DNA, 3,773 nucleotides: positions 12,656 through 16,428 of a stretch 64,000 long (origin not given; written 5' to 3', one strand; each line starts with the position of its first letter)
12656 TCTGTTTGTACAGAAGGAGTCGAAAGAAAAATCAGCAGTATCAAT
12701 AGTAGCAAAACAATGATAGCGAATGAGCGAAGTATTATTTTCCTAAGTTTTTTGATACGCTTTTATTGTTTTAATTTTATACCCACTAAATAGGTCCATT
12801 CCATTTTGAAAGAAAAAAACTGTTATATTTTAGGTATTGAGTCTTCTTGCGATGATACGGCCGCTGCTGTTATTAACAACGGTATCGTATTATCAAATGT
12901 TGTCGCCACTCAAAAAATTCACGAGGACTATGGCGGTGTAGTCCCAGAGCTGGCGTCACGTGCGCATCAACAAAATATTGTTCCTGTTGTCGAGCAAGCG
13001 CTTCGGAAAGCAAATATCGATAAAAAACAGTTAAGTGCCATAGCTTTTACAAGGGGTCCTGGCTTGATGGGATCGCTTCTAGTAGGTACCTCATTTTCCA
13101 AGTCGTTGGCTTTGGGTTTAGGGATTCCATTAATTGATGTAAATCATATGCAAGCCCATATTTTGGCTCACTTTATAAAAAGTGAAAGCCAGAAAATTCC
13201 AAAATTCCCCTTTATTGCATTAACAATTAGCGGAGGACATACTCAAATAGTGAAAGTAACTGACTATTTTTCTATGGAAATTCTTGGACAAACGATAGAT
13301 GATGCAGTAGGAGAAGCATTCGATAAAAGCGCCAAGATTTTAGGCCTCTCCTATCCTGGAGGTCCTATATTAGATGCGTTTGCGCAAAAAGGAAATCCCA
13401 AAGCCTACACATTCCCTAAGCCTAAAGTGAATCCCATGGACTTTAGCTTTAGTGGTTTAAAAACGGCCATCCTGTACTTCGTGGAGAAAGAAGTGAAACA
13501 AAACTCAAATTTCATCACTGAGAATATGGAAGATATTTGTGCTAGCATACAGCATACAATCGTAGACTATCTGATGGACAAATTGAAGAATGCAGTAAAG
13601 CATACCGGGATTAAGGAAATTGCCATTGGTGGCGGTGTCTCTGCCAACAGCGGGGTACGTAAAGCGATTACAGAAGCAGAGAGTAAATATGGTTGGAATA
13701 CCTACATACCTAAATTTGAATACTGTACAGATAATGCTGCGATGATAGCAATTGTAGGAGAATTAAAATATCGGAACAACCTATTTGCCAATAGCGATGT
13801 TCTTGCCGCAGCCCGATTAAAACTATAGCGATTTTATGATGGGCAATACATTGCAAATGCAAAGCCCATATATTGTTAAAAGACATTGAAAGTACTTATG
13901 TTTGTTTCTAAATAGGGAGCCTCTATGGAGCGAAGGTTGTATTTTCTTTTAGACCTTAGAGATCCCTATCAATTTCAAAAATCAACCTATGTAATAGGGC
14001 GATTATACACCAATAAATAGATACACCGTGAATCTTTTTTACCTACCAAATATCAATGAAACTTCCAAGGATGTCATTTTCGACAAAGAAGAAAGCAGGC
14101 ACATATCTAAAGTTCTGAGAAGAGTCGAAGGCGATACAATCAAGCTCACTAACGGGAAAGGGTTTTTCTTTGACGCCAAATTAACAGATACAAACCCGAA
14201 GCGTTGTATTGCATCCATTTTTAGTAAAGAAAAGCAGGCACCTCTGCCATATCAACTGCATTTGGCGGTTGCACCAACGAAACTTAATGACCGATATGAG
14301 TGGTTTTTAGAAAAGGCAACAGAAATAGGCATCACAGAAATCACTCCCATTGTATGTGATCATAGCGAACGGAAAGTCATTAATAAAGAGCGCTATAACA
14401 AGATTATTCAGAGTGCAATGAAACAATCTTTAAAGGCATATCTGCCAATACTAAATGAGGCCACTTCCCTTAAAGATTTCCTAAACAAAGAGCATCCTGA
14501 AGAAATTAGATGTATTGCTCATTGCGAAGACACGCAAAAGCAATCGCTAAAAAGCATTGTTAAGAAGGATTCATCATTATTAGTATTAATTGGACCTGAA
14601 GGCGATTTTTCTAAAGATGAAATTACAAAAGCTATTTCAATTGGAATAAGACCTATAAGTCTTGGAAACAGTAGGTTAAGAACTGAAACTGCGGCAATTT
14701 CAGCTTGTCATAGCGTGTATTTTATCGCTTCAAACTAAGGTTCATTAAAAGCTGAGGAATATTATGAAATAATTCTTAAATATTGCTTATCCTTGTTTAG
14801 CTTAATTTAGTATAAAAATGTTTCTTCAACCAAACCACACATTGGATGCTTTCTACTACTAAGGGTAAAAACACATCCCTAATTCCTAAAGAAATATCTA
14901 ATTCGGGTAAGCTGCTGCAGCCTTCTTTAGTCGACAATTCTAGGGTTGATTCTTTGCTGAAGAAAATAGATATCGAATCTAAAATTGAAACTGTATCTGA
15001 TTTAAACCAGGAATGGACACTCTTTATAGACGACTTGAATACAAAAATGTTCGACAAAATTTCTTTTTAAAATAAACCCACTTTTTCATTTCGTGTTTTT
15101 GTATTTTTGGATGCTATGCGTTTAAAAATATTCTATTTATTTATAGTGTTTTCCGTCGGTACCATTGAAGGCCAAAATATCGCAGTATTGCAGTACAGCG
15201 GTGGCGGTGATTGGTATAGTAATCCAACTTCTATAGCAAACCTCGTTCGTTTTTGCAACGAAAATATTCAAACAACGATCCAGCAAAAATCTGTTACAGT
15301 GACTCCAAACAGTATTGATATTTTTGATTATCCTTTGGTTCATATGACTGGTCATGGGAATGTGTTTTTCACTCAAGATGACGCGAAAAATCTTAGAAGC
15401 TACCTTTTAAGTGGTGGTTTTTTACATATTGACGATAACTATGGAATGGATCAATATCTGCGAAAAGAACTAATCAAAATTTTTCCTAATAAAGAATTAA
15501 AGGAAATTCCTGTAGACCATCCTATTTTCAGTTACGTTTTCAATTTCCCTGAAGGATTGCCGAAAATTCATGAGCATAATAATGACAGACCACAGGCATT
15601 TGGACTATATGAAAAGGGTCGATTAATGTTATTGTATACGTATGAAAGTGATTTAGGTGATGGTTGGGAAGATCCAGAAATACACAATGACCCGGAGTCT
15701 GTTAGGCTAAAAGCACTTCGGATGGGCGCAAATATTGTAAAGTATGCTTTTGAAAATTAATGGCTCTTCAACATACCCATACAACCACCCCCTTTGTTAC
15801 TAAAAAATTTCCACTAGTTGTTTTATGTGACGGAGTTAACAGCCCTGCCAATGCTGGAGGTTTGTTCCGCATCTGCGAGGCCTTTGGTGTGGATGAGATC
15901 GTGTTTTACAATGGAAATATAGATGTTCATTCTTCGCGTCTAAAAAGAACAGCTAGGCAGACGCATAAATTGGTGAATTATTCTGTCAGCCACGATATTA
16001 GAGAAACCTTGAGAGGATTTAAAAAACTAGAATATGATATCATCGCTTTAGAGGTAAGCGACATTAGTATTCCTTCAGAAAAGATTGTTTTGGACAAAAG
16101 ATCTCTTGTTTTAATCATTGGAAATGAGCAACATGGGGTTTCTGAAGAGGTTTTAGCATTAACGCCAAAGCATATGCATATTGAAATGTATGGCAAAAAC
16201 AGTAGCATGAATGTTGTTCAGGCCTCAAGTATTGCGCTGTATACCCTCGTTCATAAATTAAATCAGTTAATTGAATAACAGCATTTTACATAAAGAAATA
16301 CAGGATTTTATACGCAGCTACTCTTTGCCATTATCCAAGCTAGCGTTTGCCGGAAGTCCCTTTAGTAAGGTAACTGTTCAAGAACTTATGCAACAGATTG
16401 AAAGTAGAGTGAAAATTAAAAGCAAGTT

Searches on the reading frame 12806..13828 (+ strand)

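Call 39: search_protein_families(library=ncbifam, proteins=[window:12806-13828:+], max_evalue=0.00001)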
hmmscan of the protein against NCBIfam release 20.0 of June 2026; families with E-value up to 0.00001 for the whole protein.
window:12806-13828:+ (340 aa): 5 families
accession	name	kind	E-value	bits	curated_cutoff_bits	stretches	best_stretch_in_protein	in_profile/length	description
TIGR03723.1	T6A_TsaD_YgjD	equivalog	2.6e-125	417.7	296.1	1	8-322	1-313/314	tRNA (adenosine(37)-N6)-threonylcarbamoyltransferase complex transferase subunit TsaD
TIGR00329.1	gcp_kae1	subfamily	5.4e-108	360.8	207.8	1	9-315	1-305/305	tRNA (adenosine(37)-N6)-threonylcarbamoyltransferase complex transferase subunit TsaD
NF007174.0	PRK09605.1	equivalog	1.2e-62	212.2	447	1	7-325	2-302/535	bifunctional N(6)-L-threonylcarbamoyladenine synthase/serine/threonine protein kinase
TIGR03722.2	arch_KAE1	equivalog_domain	2e-62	211.2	375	1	8-327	1-302/323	KEOPS complex N(6)-L-threonylcarbamoyladenine synthase Kae1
TIGR03725.1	T6A_YeaZ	equivalog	6.9e-15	55.6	69.3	1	8-119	1-98/212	tRNA (adenosine(37)-N6)-threonylcarbamoyltransferase complex dimerization subunit type 1 TsaB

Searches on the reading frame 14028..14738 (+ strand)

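Call 39: search_protein_families(library=ncbifam, proteins=[window:14028-14738:+], max_evalue=0.00001)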
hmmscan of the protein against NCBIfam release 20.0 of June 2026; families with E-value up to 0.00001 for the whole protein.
window:14028-14738:+ (236 aa): 23 families
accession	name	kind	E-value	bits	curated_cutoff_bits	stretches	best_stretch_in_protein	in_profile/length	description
NF008702.0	PRK11713.6-1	equivalog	2.5e-101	337.8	269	1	1-234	1-233/235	16S rRNA (uracil(1498)-N(3))-methyltransferase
NF008705.0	PRK11713.6-4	equivalog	2.7e-48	164.4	343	1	1-227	1-231/248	16S rRNA (uracil(1498)-N(3))-methyltransferase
NF008704.0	PRK11713.6-3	equivalog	6e-42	143.5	216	1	4-227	5-217/227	16S rRNA (uracil(1498)-N(3))-methyltransferase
NF008692.0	PRK11713.1-5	equivalog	1.3e-41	142.6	196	1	4-227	6-236/246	16S rRNA (uracil(1498)-N(3))-methyltransferase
NF008697.0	PRK11713.4-1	equivalog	4.1e-40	137.6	234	1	17-230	20-239/250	16S rRNA (uracil(1498)-N(3))-methyltransferase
TIGR00046.1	TIGR00046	subfamily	1.2e-39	136.1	41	1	1-227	2-230/240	RsmE family RNA methyltransferase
NF008701.0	PRK11713.5-5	equivalog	2.4e-37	128.5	215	1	1-226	1-221/228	16S rRNA (uracil(1498)-N(3))-methyltransferase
NF008703.0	PRK11713.6-2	equivalog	1e-35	123.1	291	1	1-230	4-234/242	16S rRNA (uracil(1498)-N(3))-methyltransferase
NF008696.0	PRK11713.3-5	equivalog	9.3e-35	120.2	234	1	12-228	17-236/248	16S rRNA (uracil(1498)-N(3))-methyltransferase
NF008694.0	PRK11713.3-2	equivalog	1.8e-34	119.1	234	1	10-231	16-238/245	16S rRNA (uracil(1498)-N(3))-methyltransferase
NF008709.0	PRK11713.7-4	equivalog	2.7e-34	118.7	292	1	4-230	4-238/246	16S rRNA (uracil(1498)-N(3))-methyltransferase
NF008691.0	PRK11713.1-4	equivalog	9.2e-32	110.1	279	1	11-232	13-246/252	16S rRNA (uracil(1498)-N(3))-methyltransferase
NF008693.0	PRK11713.2-3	equivalog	9.2e-30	103.6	210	1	2-230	4-238/246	16S rRNA (uracil(1498)-N(3))-methyltransferase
NF008707.0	PRK11713.7-2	equivalog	1.3e-29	103.2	327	1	6-232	17-251/255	16S rRNA (uracil(1498)-N(3))-methyltransferase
NF008690.0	PRK11713.1-1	equivalog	1.5e-29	103.1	342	1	5-228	7-233/243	16S rRNA (uracil(1498)-N(3))-methyltransferase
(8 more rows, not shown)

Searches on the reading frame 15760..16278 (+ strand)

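Call 39: search_protein_families(library=ncbifam, proteins=[window:15760-16278:+], max_evalue=0.00001)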
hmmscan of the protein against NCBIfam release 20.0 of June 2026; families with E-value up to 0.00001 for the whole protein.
window:15760-16278:+ (172 aa): 9 families
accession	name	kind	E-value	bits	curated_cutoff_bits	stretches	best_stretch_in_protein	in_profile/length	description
TIGR00186.1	rRNA_methyl_3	equivalog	5.7e-20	71.8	160.15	1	13-165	88-238/240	23S rRNA (guanosine(2251)-2'-O)-methyltransferase RlmB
NF008295.0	PRK11081.1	equivalog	1.1e-15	57.9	227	1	15-162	16-160/230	tRNA (guanosine(18)-2'-O)-methyltransferase TrmH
NF008117.0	PRK10864.1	equivalog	1.6e-12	47.3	267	1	20-160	198-335/344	tRNA/rRNA methyltransferase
NF000477.1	NshR_TsnR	equivalog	6.3e-09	35.6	425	1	20-165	118-262/266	NshR/TsnR family 23S rRNA methyltransferase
TIGR00185.1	tRNA_yibK_trmL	equivalog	2.1e-08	34.2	190.6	1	27-167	10-148/154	tRNA (uridine(34)/cytosine(34)/5-carboxymethylaminomethyluridine(34)-2'-O)-methyltransferase TrmL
NF008386.0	PRK11181.1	equivalog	1.1e-07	31.3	366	1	14-166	91-241/244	23S rRNA (guanosine(2251)-2'-O)-methyltransferase RlmB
TIGR00050.1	rRNA_methyl_1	subfamily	7.9e-07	29.2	167.15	1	27-166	13-156/233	TrmJ/YjtD family RNA methyltransferase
NF041077.1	tRNAmeth_TrmJ_Sulfolob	equivalog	1.9e-06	27.7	350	1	30-166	13-154/229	tRNA (cytidine-2'-O-)-methyltransferase TrmJ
NF007683.0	PRK10358.1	equivalog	7.2e-06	26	282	1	27-166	10-147/157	tRNA (uridine(34)/cytosine(34)/5-carboxymethylaminomethyluridine(34)-2'-O)-methyltransferase TrmL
